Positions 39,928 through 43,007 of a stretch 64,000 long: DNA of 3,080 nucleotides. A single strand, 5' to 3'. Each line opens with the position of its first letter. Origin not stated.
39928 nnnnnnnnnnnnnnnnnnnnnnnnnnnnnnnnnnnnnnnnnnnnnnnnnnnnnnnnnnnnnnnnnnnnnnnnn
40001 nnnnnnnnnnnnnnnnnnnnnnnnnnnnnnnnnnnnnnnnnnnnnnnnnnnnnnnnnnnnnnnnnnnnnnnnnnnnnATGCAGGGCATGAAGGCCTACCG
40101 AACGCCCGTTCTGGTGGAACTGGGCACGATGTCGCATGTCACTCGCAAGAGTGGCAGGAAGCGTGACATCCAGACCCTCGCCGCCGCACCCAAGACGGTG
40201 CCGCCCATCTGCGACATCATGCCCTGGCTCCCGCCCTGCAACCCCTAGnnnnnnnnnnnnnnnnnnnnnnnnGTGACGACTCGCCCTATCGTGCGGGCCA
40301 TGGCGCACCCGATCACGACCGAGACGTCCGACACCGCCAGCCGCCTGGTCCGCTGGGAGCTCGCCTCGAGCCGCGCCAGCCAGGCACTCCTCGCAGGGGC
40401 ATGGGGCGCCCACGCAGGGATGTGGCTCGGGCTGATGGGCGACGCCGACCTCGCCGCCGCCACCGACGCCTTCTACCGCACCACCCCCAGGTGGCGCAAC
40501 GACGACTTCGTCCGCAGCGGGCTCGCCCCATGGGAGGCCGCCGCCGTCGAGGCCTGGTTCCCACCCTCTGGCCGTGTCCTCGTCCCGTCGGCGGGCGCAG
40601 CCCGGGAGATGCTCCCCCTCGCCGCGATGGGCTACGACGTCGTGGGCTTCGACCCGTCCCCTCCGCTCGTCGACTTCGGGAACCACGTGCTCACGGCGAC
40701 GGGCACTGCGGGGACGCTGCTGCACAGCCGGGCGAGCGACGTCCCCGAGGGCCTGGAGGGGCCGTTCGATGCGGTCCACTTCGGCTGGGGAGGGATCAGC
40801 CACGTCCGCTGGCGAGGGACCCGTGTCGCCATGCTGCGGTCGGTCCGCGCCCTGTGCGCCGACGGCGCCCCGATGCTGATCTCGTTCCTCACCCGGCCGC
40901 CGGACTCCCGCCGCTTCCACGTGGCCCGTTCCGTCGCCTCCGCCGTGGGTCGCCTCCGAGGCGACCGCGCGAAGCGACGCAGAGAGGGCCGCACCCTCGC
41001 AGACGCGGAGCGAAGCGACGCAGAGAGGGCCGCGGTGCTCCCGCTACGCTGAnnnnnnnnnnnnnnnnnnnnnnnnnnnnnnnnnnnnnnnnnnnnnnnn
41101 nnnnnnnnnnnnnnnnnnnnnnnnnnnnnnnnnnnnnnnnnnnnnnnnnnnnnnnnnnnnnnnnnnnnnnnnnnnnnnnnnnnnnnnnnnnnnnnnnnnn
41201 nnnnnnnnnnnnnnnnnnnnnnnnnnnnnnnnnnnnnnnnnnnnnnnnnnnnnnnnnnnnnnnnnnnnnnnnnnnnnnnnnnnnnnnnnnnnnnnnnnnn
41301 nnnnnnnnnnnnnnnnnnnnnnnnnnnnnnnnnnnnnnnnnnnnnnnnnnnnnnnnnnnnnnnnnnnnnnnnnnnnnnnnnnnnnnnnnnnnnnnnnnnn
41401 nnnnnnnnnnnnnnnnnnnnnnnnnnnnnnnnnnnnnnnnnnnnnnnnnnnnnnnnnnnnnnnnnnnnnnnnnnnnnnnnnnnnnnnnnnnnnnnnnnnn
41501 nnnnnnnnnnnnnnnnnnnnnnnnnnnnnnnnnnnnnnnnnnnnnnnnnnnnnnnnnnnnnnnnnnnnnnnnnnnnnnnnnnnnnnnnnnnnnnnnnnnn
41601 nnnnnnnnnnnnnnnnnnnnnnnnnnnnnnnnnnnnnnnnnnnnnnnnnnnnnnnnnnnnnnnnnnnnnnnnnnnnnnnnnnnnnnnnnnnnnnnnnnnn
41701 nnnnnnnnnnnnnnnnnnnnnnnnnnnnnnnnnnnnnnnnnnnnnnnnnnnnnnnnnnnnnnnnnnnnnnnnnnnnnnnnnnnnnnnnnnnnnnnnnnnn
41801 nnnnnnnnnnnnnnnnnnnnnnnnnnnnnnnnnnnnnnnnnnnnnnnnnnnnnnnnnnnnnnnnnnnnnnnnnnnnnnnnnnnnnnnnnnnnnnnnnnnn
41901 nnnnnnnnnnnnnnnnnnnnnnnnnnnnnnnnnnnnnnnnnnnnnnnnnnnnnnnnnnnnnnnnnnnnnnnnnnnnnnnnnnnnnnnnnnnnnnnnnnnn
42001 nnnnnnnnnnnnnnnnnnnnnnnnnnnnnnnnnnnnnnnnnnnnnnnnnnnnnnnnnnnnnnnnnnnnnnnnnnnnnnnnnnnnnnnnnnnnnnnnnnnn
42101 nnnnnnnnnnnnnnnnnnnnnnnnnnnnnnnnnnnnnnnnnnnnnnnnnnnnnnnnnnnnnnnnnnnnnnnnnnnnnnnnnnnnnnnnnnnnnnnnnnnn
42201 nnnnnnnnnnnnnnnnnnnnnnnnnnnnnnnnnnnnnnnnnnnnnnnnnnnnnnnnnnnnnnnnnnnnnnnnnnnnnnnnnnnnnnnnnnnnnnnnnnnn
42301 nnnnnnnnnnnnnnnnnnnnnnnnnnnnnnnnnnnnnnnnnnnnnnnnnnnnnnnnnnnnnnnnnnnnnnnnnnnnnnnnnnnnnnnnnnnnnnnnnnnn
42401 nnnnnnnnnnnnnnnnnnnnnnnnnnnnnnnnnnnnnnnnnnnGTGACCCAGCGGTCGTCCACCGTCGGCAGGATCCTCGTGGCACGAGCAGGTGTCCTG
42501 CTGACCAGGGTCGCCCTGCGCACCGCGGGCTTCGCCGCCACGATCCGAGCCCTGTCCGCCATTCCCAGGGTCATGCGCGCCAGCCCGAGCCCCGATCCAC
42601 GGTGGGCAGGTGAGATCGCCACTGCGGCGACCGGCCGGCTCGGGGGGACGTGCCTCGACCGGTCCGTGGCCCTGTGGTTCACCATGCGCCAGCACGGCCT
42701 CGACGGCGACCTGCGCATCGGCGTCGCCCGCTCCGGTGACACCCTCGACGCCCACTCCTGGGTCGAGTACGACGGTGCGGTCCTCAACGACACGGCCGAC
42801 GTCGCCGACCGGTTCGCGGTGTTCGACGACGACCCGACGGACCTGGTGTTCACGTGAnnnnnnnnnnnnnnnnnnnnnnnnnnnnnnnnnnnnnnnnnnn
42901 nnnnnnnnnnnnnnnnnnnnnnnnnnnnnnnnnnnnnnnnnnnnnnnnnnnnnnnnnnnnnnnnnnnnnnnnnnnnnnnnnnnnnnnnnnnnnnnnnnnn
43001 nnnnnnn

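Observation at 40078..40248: Candidate lasso precursor, missed by the ORF track, with a textbook leader motif but an atypical core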

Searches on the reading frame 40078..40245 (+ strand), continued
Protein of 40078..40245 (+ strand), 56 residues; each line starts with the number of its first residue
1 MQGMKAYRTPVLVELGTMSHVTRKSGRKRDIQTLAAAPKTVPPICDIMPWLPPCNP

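Call 70: list_cluster_members(proteins=[P0001, P0009, P0013, P0016, P0019, P0024, P0032, P0040, P0045, P0053])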
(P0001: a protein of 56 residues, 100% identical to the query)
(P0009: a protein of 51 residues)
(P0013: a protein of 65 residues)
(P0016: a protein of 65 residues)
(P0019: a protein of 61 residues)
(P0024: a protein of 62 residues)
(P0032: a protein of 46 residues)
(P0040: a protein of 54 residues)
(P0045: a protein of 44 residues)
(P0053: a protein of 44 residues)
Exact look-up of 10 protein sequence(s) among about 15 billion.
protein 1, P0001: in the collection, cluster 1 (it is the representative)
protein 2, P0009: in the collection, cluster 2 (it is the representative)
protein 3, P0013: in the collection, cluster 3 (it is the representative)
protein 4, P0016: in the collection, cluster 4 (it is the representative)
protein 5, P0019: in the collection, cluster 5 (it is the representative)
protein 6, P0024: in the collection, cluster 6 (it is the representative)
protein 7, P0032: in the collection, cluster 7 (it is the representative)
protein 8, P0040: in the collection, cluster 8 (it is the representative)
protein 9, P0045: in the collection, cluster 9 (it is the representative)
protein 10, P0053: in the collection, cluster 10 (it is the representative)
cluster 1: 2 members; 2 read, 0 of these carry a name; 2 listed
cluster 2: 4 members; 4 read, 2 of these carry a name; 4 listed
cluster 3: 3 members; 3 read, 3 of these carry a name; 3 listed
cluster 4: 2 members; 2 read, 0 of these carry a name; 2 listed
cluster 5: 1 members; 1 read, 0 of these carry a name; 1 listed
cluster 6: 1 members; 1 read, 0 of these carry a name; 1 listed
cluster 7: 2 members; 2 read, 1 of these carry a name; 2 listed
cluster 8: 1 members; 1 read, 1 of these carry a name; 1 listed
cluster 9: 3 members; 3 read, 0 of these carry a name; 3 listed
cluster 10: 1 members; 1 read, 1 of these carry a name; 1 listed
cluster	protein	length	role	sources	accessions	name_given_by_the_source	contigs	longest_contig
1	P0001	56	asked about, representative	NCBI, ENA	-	-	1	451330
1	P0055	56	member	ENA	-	-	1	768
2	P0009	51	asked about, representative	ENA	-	-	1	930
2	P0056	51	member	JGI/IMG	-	hypothetical protein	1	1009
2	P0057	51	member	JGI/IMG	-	hypothetical protein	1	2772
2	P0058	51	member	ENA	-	-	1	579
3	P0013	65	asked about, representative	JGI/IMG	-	hypothetical protein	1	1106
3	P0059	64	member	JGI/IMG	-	hypothetical protein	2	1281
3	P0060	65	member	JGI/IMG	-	hypothetical protein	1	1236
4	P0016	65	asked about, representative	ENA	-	-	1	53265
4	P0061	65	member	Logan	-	-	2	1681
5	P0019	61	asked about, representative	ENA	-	-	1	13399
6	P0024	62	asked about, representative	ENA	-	-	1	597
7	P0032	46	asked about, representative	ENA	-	-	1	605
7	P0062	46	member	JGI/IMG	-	hypothetical protein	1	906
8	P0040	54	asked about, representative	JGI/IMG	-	hypothetical protein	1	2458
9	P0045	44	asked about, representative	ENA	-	-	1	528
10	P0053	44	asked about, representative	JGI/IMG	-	hypothetical protein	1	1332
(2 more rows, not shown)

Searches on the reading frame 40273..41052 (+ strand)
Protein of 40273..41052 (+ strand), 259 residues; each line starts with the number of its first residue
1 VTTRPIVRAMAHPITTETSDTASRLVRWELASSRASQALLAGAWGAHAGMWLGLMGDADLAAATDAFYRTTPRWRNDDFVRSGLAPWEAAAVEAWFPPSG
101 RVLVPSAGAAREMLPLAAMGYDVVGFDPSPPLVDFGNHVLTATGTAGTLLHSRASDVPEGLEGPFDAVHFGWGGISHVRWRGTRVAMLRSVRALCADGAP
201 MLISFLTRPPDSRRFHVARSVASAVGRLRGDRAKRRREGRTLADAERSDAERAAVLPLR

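Call 8: search_protein_families(library=pfam, proteins=[window:40273-41052:+], max_evalue=0.01)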
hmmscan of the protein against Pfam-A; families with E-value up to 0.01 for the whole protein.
window:40273-41052:+ (259 aa): 2 families
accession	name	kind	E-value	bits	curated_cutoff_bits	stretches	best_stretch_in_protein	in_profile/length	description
PF13649.12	Methyltransf_25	-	6.1e-05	24.1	27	1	107-196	6-94/97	Methyltransferase domain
PF05724.17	TPMT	-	0.0015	18.7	26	1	97-130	36-69/218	Thiopurine S-methyltransferase (TPMT)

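Call 47: search_protein_families(library=ncbifam, proteins=[window:40273-41052:+], max_evalue=0.001)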
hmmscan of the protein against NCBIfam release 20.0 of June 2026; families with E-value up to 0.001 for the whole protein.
window:40273-41052:+ (259 aa): 1 family
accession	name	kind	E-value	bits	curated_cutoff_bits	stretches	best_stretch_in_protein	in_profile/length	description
NF041820.1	daptide_MTase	equivalog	1.7e-06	27.7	175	1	99-213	37-152/243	daptide-type RiPP biosynthesis methyltransferase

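Call 98: find_homologous_proteins(query=window:40273-40968:+, max_evalue=0.00001)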
Query window:40273-40968:+ (232 aa): 11 proteins with E <= 0.00001 among 2931 candidates.
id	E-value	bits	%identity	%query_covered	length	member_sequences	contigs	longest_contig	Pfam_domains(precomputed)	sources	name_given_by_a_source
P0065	1.6e-143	494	100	96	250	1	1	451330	-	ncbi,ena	-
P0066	7.7e-72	260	98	52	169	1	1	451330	PF13649.13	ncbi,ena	-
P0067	2.3e-63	232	61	70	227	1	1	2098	-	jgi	jgi:hypothetical protein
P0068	4.6e-62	228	56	89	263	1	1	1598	-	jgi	jgi:hypothetical protein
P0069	2.8e-60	222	53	95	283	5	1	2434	-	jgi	jgi:hypothetical protein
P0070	8.2e-48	181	45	89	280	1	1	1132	-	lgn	-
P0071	1.4e-47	180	48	82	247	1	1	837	PF13649.13,PF08241.19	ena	-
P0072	9.6e-42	161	44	90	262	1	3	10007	PF13649.13,PF08241.19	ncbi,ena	ncbi:MAG: class I SAM-dependent methyltransferase [Acidimicrobiales bacterium]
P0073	1.9e-36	144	69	45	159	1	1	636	-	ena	-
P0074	4.2e-27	113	44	65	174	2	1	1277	-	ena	-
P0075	4.8e-12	64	35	59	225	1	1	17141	PF13847.13,PF13489.13,PF05724.18,PF06325.20,PF03848.21,PF05175.21,PF13649.13,PF01209.25,PF08241.19,PF08242.19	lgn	-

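Call 104: predict_structure(alignment_id=A5)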
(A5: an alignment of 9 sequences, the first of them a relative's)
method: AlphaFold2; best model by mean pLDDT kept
length: 283 residues; sequences in the alignment: 9
mean_pLDDT: 71.8   pTM: 0.69
mean pLDDT of the five models: 71.8, 70.5, 66.8, 66.6, 66.4
residues with pLDDT >= 90: 85; 70-90: 70; 50-70: 64; < 50: 64
segments of 3 or more residues with pLDDT < 50: 1-19, 21-25, 32-36, 38-40, 47-52, 54-58, 73-83, 238-246
pLDDT, mean of each block of 10 residues (from residue 1): 40 43 49 47 51 49 54 43 63 94 92 85 92 85 83 91 92 82 91 97 86 60 60 56 48 88 96 86 96
secondary structure, 60 per line:
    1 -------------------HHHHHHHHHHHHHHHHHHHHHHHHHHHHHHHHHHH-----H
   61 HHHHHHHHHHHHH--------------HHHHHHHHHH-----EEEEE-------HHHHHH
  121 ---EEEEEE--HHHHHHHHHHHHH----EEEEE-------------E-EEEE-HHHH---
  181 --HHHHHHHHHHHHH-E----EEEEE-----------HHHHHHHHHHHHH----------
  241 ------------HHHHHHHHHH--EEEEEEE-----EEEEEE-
elements in order: H20-54 H60-73 H88-97 E103-107 H115-120 E124-129 H132-144 E149-153 E169-172 H174-177 H183-195 E202-206 H218-230 H253-262 E265-271 E277-282

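Call 106: fold_search(model_id=the predicted structure, library=pdb)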
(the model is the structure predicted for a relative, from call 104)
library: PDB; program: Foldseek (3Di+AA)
matches with E <= 10: 1990; with E <= 0.001: 1415
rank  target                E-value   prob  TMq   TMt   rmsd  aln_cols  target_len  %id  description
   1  3d2l_A                8.4e-12  1.00  0.53  0.62   8.5       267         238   15  Crystal structure of SAM-dependent methyltransferase (ZP_00538691.1) from EXIGUOBACTERIUM SP. 255-15 at 1.90 A resolut (released 2008-05-20)
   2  3sm3                  1.1e-11  1.00  0.51  0.66   6.7       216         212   16  Crystal Structure of SAM-dependent methyltransferases Q8PUK2_METMA from Methanosarcina mazei. Northeast Structural Genom (released 2011-07-20)
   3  9fcu_A                1.8e-11  1.00  0.49  0.63   5.5       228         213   18  CysG(N-16)-H121A mutant in complex with SAH from Kitasatospora cystarginea (released 2024-08-21)
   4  7zgt_A                2.8e-11  1.00  0.47  0.52   8.7       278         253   18  C-Methyltransferase PsmD from Streptomyces griseofuscus (apo form) (released 2022-12-28)
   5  5f8e_C                3.0e-11  1.00  0.50  0.41   7.8       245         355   15  Rv2258c-SAH (released 2016-06-29)
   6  9fcy_B                3.4e-11  1.00  0.49  0.64   5.0       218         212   20  CysG(N-16)-R21K mutant in complex with SAH from Kitasatospora cystarginea (released 2024-08-21)
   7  9fd3                  3.8e-11  1.00  0.52  0.66   5.1       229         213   18  CysG(N-16)-D190N mutant in complex with SAH from Kitasatospora cystarginea (released 2024-08-21)
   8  9ri2_A                5.2e-11  1.00  0.49  0.60   6.9       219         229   15  Crystal structure of bacillithiol methyltransferase NmbA from Chlorobaculum tepidum (released 2025-12-10)
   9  7ux8_A                5.5e-11  1.00  0.55  0.42   4.9       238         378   17  Crystal structure of MfnG, an L- and D-tyrosine O-methyltransferase from the marformycin biosynthesis pathway of Strep (released 2022-09-28)
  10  3d2l_C                5.8e-11  1.00  0.55  0.63   8.6       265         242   16  Crystal structure of SAM-dependent methyltransferase (ZP_00538691.1) from EXIGUOBACTERIUM SP. 255-15 at 1.90 A resolut (released 2008-05-20)
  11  1y8c                  6.6e-11  1.00  0.53  0.61   7.7       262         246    9  Crystal structure of a S-adenosylmethionine-dependent methyltransferase from Clostridium acetobutylicum ATCC 824 (released 2004-12-28)
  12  9fcy_A                6.6e-11  1.00  0.48  0.62   5.4       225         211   18  CysG(N-16)-R21K mutant in complex with SAH from Kitasatospora cystarginea (released 2024-08-21)
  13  3m70                  7.9e-11  1.00  0.48  0.48   6.3       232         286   15  Crystal Structure of TehB from Haemophilus influenzae (released 2010-05-12)
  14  7ux8_B                8.4e-11  1.00  0.51  0.42   6.1       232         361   17  Crystal structure of MfnG, an L- and D-tyrosine O-methyltransferase from the marformycin biosynthesis pathway of Strep (released 2022-09-28)
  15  7zkg_B                9.4e-11  1.00  0.47  0.52   9.9       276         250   17  C-Methyltransferase PsmD from Streptomyces griseofuscus with bound cofactor (crystal form 2) (released 2022-12-28)
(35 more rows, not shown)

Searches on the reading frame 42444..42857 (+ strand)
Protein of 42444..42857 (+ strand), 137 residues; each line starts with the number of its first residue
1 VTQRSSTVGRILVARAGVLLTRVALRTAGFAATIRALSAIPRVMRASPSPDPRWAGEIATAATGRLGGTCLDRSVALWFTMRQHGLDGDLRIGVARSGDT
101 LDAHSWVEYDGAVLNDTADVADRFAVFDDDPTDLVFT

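Call 8: search_protein_families(library=pfam, proteins=[window:42444-42857:+], max_evalue=0.01)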
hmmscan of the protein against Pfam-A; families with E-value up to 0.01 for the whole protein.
window:42444-42857:+ (137 aa): 1 family
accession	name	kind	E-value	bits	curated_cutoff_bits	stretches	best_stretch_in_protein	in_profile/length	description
PF13471.12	Transglut_core3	-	9e-19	68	26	1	21-126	7-114/117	Transglutaminase-like superfamily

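Call 64: search_protein_families(library=ncbifam, proteins=[window:42444-42857:+], max_evalue=0.001)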
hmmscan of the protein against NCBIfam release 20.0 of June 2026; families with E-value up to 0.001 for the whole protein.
window:42444-42857:+ (137 aa): 1 family
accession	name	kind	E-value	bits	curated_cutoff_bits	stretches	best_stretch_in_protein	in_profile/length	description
NF033537.1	lasso_biosyn_B2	equivalog_domain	7.5e-19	68.4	33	1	14-126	8-128/132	lasso peptide biosynthesis B2 protein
